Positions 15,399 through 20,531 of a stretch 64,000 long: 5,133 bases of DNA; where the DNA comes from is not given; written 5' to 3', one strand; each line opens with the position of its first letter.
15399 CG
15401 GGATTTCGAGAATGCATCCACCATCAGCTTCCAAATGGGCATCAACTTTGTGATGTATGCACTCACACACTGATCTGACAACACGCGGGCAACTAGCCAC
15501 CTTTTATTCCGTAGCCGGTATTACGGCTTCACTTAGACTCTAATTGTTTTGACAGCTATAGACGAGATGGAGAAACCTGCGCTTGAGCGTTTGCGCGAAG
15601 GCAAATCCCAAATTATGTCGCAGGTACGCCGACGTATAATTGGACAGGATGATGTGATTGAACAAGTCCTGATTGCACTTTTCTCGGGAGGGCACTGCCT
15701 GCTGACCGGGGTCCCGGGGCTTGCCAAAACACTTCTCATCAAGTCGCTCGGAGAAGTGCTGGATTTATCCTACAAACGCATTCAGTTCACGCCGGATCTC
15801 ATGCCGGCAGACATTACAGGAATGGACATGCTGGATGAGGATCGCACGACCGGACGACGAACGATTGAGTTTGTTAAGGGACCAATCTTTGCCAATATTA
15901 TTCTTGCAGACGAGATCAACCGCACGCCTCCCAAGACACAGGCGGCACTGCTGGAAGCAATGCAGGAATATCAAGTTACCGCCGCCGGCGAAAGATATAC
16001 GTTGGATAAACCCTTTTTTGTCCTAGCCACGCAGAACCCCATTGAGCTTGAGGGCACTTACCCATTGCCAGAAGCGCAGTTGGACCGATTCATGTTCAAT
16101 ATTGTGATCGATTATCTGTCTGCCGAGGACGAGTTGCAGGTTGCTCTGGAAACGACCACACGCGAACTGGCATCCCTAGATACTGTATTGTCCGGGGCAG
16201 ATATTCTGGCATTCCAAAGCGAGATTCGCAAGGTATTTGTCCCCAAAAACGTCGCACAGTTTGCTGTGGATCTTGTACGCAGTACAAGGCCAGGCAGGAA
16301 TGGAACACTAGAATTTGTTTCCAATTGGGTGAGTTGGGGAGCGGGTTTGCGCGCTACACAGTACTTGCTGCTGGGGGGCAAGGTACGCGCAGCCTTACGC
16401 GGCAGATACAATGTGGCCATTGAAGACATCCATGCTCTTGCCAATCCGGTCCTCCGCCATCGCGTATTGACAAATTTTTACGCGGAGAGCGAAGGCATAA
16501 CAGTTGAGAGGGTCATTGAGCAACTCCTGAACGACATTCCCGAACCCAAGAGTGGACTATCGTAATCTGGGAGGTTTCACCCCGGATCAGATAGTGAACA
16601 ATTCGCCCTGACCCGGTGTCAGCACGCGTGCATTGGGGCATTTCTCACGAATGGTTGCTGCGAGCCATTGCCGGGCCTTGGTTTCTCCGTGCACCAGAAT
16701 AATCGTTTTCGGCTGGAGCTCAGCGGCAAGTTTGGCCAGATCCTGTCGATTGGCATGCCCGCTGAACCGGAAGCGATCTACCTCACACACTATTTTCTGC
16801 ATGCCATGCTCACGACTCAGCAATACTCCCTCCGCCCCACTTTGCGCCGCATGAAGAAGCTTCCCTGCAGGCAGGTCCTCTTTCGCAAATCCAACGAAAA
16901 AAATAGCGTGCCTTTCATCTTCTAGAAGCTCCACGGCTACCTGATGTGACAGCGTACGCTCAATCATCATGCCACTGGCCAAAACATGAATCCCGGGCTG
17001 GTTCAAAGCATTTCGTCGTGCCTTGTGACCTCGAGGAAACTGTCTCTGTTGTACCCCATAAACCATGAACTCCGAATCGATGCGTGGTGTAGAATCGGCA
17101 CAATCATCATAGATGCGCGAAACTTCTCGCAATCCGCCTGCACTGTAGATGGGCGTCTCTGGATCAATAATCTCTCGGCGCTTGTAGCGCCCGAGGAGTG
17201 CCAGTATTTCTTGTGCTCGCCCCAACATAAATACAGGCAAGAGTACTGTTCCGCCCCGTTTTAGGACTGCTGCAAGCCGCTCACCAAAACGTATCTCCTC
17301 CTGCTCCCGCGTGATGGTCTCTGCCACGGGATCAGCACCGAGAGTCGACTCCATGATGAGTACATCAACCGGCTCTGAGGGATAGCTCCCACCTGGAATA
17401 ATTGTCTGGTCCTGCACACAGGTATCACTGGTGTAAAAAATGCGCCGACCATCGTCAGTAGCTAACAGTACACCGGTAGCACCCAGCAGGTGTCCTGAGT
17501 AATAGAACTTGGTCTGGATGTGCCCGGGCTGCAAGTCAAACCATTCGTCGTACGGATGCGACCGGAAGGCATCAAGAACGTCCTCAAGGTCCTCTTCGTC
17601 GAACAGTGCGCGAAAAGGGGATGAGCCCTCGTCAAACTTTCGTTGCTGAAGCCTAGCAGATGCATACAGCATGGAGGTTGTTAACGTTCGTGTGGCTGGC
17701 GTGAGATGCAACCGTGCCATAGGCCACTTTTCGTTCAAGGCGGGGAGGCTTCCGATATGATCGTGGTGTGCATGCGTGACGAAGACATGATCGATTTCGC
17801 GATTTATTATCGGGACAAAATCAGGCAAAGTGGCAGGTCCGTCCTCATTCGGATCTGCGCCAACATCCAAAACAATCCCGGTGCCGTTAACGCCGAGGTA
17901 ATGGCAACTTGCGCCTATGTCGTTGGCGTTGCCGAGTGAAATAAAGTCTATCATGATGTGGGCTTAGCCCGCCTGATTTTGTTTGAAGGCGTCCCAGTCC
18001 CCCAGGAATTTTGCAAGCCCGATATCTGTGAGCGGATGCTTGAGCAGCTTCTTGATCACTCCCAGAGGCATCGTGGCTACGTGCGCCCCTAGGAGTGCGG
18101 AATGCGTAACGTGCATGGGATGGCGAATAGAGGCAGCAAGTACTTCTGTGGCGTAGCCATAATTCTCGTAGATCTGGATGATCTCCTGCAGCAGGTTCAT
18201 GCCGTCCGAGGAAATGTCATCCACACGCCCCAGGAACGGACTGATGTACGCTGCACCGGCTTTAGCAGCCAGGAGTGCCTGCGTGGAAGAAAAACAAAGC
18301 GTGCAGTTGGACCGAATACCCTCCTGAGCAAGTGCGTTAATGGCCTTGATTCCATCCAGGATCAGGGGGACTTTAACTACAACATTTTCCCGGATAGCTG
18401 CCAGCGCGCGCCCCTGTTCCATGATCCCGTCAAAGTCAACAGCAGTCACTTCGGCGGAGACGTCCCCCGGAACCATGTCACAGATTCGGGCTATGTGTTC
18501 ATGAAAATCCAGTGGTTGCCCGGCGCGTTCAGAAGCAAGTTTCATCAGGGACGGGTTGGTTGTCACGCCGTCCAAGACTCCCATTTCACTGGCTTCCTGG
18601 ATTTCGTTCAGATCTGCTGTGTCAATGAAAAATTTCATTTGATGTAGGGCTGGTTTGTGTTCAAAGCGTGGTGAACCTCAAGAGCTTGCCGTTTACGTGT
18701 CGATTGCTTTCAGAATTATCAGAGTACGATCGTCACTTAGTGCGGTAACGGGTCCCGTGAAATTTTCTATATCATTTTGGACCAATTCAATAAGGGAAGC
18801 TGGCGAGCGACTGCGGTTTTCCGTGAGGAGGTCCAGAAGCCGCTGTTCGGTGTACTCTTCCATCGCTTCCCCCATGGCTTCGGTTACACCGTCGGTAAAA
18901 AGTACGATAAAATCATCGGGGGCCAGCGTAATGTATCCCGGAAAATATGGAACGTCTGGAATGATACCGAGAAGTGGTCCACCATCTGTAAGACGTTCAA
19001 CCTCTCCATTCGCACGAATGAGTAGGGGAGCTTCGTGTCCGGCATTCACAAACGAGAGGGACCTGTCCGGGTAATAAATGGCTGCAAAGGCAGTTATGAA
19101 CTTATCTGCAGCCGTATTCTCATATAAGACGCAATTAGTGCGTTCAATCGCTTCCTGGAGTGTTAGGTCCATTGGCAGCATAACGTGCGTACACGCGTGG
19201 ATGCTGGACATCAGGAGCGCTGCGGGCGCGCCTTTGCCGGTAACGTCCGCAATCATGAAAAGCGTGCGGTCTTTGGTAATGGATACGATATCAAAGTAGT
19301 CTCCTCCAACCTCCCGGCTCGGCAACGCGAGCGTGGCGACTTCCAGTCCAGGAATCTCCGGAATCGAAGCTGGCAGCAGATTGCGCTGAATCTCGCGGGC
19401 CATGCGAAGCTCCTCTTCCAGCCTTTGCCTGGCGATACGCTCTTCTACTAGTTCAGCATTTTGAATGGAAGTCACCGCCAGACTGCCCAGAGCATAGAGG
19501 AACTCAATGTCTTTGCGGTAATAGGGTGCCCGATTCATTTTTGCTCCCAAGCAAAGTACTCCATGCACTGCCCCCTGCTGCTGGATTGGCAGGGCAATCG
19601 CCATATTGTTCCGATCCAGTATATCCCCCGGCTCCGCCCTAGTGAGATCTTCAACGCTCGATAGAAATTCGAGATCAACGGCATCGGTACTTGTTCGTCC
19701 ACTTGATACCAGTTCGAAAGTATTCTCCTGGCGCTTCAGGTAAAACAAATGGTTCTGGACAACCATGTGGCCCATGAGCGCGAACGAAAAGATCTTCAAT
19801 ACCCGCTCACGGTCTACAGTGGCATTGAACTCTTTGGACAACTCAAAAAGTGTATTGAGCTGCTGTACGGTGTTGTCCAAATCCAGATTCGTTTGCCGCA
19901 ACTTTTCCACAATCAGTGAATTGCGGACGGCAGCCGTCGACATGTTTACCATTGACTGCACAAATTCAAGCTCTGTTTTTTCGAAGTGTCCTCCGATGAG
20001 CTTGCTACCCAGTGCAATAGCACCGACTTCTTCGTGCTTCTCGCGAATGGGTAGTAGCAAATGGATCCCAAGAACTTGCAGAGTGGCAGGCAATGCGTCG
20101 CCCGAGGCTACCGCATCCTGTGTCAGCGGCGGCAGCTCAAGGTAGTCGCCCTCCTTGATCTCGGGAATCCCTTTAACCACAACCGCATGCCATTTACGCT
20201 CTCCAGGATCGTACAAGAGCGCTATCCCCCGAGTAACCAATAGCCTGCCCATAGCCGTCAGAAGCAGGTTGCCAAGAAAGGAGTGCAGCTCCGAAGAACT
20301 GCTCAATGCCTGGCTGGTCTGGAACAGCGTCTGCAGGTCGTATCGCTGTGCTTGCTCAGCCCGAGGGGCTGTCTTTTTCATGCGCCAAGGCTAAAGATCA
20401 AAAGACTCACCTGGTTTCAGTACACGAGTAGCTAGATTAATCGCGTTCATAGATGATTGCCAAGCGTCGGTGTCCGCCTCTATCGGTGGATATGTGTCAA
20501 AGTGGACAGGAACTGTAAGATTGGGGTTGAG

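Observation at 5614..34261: Window-scale expansion: six paralogues of one 'GEGPGE[YF]' beta-propeller family, every cluster sitting inside a duplication junction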

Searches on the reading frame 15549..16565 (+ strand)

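Call 13: search_protein_families(library=pfam, proteins=[window:15549-16565:+], max_evalue=0.001)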
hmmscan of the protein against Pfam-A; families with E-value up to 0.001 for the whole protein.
window:15549-16565:+ (338 aa): 6 families
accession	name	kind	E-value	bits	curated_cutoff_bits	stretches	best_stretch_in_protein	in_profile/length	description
PF07726.17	AAA_3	-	1.5e-62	209.7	27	1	49-183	1-131/131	ATPase family associated with various cellular activities (AAA)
PF07728.20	AAA_5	-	6.2e-12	46.1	22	1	49-181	1-139/139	AAA domain (dynein-related subfamily)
PF17863.7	AAA_lid_2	-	1.2e-11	44.6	22.7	1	261-325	9-73/74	AAA lid domain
PF20030.5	bpMoxR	-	1e-09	38.3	27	1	21-200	5-178/205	MoxR domain in the MoxR-vWA-beta-propeller ternary systems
PF00004.35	AAA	-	1.3e-05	26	21.2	1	50-167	1-114/131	ATPase family associated with various cellular activities (AAA)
PF00493.29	MCM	-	2.7e-05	23.8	23.3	1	19-166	15-175/224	MCM P-loop domain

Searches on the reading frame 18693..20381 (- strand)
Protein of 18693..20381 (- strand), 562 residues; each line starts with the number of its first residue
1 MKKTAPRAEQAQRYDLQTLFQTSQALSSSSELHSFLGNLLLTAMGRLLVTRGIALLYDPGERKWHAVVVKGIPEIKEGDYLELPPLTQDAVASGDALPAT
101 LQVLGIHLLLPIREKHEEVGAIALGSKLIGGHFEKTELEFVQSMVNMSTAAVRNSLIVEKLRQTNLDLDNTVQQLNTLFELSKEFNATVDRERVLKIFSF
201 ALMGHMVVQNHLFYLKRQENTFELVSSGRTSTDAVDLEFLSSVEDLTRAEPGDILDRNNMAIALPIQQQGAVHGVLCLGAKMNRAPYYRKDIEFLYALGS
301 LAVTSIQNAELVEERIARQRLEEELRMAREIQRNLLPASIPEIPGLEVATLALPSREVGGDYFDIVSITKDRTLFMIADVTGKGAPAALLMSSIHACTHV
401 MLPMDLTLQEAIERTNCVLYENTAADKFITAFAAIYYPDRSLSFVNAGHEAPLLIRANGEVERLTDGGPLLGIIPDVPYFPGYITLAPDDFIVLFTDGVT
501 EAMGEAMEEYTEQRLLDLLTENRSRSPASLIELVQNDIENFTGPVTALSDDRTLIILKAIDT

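Call 74: search_protein_families(library=pfam, proteins=[window:18693-20381:-], max_evalue=0.001)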
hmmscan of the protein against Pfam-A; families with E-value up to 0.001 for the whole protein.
window:18693-20381:- (562 aa): 4 families
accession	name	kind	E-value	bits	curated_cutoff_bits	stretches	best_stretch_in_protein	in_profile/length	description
PF07228.17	SpoIIE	-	6.2e-45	154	25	1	370-558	2-190/192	Stage II sporulation protein E (SpoIIE)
PF01590.32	GAF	-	7.5e-06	26.9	22.4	0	261-304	90-131/133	GAF domain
PF13185.12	GAF_2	-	2.1e-05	25.2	28.6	0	260-304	91-133/136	GAF domain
PF13492.12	GAF_3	-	8.3e-05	23.4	27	0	256-308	80-129/129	GAF domain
